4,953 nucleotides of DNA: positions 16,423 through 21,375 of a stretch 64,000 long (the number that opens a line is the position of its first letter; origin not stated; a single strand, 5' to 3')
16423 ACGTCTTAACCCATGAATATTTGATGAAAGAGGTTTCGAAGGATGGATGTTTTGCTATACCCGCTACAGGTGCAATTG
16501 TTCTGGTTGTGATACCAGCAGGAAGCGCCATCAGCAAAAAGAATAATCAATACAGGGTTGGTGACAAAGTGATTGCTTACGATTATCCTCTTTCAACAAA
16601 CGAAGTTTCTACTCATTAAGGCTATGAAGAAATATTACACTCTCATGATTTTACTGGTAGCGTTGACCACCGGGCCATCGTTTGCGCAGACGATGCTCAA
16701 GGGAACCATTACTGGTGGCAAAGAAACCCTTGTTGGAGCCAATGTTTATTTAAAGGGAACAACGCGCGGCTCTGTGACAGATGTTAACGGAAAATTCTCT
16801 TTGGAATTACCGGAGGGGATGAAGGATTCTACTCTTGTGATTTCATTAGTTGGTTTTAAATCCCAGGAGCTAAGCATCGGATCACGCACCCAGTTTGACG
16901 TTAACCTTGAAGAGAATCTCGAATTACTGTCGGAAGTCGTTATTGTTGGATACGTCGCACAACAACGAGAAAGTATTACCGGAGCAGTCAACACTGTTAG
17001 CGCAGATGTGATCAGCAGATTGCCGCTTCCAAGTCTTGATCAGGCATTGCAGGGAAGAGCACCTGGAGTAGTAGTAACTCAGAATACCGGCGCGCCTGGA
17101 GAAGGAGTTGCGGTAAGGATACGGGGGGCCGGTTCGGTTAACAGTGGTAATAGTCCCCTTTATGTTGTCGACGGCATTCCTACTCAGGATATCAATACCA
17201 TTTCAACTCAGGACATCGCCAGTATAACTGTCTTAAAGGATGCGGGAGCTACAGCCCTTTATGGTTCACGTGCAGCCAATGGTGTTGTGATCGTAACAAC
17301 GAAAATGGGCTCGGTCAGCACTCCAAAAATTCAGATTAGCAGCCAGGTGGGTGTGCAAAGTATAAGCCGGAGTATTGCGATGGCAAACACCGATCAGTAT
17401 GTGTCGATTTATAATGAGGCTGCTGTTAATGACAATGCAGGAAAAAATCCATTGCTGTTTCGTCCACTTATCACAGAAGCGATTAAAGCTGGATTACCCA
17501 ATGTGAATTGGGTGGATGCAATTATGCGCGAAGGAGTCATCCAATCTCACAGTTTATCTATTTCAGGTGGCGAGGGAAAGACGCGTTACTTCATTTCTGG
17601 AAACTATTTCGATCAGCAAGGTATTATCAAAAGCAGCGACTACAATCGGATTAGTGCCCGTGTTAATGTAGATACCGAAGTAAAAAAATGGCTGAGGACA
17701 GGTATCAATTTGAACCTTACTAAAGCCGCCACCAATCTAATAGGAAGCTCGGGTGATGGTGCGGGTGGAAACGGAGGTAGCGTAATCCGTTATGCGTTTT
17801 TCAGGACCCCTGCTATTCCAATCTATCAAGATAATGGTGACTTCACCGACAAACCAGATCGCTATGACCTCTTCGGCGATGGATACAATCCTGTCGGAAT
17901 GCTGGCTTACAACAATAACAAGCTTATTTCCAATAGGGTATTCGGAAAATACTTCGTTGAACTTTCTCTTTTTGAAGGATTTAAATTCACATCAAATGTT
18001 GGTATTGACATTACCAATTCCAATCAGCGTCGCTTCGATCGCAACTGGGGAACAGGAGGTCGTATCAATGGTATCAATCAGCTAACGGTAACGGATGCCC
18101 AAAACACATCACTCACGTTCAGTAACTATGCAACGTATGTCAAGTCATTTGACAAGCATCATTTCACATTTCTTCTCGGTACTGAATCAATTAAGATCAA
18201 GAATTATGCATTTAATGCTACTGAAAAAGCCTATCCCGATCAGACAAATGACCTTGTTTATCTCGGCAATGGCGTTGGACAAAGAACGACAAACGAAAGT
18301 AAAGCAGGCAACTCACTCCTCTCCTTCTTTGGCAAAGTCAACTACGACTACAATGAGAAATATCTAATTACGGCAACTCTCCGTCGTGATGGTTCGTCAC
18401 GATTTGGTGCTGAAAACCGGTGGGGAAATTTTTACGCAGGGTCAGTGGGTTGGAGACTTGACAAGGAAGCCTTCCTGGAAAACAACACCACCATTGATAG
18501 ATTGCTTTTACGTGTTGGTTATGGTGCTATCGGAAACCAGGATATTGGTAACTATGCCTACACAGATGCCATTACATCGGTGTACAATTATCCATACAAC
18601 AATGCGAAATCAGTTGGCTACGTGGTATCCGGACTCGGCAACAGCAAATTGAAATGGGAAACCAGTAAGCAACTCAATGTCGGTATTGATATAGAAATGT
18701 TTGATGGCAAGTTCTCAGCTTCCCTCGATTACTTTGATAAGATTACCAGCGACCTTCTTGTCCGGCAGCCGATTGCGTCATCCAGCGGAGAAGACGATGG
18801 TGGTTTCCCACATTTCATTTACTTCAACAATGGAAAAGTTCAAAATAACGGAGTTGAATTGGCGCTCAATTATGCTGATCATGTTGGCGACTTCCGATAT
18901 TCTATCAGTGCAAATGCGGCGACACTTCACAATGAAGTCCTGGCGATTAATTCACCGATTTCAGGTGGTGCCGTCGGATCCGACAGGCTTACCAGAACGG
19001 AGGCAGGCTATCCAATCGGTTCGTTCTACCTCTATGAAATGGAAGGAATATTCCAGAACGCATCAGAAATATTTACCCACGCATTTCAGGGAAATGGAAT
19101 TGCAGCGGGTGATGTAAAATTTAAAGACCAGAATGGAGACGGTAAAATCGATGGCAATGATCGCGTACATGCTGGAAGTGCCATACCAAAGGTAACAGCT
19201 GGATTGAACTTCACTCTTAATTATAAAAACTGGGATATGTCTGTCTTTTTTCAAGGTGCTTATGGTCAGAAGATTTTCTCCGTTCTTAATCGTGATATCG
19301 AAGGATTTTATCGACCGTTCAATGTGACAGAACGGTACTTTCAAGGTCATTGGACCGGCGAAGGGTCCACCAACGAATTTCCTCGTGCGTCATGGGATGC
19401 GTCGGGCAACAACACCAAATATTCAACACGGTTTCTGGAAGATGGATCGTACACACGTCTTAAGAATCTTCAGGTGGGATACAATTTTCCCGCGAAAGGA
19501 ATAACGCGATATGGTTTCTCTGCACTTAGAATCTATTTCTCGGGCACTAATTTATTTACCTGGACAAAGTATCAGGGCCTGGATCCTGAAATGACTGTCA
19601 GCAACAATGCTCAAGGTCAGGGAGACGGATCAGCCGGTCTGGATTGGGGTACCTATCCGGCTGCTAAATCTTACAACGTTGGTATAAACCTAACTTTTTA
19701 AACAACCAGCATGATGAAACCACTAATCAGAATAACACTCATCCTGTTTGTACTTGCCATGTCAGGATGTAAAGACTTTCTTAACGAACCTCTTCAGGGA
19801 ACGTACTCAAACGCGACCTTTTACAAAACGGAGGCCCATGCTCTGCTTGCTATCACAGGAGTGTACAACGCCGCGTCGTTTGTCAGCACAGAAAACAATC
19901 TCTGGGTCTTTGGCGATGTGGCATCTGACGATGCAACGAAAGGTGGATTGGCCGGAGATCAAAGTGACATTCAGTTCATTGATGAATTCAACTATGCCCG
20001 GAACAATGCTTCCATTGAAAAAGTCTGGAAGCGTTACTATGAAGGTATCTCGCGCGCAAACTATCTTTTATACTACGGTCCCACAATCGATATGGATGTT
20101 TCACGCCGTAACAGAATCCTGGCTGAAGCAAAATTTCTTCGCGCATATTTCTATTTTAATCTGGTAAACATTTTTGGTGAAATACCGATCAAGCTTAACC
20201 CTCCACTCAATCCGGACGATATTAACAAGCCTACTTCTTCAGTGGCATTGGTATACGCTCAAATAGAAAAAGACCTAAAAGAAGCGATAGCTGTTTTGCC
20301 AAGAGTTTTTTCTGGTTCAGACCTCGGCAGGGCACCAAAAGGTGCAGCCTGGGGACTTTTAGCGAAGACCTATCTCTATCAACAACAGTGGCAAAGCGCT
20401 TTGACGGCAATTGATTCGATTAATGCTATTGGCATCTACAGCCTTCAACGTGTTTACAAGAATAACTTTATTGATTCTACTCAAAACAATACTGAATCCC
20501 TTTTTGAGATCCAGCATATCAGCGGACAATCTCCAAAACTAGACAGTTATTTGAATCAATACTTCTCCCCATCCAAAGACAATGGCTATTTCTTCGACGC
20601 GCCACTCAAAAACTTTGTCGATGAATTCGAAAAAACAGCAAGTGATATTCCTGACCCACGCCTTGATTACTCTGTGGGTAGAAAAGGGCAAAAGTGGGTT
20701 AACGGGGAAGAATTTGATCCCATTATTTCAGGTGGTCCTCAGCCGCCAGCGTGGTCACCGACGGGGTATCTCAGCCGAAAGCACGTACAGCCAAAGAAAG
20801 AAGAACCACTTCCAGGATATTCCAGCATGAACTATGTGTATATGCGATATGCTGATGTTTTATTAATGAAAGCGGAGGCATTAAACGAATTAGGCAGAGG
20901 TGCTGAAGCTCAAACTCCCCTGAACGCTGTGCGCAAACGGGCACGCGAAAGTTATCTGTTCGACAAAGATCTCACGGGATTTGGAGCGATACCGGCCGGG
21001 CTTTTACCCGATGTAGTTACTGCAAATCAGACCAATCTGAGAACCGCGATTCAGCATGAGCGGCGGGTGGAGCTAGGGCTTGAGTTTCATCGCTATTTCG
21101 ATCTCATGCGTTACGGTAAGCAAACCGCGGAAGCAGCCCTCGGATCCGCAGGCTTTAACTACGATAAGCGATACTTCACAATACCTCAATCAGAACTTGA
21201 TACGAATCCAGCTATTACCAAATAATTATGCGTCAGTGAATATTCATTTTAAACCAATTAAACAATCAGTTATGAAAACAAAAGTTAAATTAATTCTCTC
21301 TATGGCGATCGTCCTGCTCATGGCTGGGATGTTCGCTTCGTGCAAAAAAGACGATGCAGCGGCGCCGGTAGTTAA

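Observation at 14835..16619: Duplicated uncharacterised enzyme-like family in the PUL: candidate new CAZyme family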

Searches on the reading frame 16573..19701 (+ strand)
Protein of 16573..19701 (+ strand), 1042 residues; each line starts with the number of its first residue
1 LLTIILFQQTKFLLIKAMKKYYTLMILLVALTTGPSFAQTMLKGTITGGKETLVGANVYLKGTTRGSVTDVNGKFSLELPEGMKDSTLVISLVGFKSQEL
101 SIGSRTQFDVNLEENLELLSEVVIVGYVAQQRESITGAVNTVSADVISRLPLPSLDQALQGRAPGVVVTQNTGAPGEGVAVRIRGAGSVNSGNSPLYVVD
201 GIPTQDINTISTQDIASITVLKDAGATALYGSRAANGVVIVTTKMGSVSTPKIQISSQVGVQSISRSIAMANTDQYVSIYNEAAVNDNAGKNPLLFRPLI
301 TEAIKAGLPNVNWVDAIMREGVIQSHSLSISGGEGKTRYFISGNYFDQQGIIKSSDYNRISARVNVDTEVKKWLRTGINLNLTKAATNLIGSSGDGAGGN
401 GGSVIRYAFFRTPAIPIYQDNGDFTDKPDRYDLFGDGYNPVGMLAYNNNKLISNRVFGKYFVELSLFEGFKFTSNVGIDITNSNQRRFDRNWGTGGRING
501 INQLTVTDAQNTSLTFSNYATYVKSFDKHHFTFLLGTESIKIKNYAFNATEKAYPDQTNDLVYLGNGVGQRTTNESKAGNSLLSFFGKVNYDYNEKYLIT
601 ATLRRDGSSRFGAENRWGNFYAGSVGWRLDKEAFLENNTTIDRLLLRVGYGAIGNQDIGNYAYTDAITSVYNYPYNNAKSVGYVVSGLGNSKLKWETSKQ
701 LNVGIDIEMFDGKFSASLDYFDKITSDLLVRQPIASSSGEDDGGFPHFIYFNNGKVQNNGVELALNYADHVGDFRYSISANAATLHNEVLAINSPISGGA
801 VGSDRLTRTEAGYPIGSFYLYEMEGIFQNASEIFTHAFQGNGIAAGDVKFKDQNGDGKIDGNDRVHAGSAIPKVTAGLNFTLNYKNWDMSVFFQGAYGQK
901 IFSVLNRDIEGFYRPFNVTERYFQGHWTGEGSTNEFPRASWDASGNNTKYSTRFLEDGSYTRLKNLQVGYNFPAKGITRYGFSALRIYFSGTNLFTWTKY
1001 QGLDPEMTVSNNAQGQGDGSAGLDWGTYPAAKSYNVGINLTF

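Call 8: search_protein_families(library=pfam, proteins=[window:16573-19701:+], max_evalue=0.001)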
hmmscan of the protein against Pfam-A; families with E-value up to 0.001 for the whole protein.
window:16573-19701:+ (1042 aa): 4 families
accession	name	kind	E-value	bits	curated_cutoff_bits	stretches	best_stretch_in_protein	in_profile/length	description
PF07715.20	Plug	-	2.3e-20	73.5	23.9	1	133-238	3-107/107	TonB-dependent Receptor Plug Domain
PF00593.30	TonB_dep_Rec_b-barrel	-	1.4e-18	68.4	27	1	418-994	24-436/436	TonB dependent receptor-like, beta-barrel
PF13715.12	CarbopepD_reg_2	-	1.3e-15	57.6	32.2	1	43-124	2-88/88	CarboxypepD_reg-like domain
PF13620.12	CarboxypepD_reg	-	3.9e-07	30.7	32.3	1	42-112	2-81/82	Carboxypeptidase regulatory-like domain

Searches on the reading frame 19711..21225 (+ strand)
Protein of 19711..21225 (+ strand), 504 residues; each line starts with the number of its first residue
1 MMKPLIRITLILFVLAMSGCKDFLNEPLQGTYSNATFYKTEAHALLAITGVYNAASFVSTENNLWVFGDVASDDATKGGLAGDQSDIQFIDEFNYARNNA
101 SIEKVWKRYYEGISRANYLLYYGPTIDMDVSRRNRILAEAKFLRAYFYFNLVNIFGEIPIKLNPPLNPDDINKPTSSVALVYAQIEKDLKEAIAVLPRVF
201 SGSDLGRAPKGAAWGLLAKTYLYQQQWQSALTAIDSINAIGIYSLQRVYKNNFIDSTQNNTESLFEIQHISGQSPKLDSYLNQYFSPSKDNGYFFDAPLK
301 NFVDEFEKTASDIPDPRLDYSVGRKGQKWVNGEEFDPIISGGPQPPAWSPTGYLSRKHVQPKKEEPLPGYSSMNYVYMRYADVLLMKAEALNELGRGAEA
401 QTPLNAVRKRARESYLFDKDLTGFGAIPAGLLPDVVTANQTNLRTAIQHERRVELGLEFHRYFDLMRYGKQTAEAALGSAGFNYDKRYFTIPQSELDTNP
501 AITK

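Call 8: search_protein_families(library=pfam, proteins=[window:19711-21225:+], max_evalue=0.001)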
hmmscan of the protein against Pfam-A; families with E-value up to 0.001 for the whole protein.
window:19711-21225:+ (504 aa): 4 families
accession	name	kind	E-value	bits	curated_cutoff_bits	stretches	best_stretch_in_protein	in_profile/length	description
PF07980.17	SusD_RagB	-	1e-36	127.6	23.1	1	261-475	1-241/297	SusD family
PF14322.12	SusD-like_3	-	4.1e-26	92.8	27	1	36-222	14-191/191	Starch-binding associating with outer membrane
PF12771.13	SusD-like_2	-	1.3e-09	37.9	27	1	74-392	29-316/415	Starch-binding associating with outer membrane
PF14559.12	TPR_19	-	0.00059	20.6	25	0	380-413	24-57/68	Tetratricopeptide repeat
